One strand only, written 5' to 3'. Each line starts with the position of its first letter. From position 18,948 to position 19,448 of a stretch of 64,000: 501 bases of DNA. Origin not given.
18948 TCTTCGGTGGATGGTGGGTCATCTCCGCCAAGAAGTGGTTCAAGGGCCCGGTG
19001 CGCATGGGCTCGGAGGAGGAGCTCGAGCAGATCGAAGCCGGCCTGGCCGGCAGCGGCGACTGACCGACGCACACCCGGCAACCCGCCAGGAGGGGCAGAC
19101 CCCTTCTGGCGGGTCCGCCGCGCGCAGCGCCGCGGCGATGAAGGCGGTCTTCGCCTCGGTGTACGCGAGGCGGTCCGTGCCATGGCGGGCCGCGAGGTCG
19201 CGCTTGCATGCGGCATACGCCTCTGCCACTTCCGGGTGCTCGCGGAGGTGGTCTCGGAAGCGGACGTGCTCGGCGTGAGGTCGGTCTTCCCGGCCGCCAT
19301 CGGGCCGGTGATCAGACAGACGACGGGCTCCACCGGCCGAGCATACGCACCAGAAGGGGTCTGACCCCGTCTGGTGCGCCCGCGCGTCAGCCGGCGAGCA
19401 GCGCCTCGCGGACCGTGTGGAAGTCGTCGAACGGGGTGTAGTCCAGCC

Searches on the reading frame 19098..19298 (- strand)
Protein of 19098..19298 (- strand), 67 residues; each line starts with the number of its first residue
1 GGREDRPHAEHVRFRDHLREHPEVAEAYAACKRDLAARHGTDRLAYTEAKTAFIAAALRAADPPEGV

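Call 82: search_protein_families(library=pfam, proteins=[window:19098-19298:-], max_evalue=0.01)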
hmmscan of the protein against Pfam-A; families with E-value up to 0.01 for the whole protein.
seq(67 aa): 1 family
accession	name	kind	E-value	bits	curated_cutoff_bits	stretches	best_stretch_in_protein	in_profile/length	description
PF04229.20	GrpB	-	5.6e-15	56.3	25.5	1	6-58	105-157/159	GrpB protein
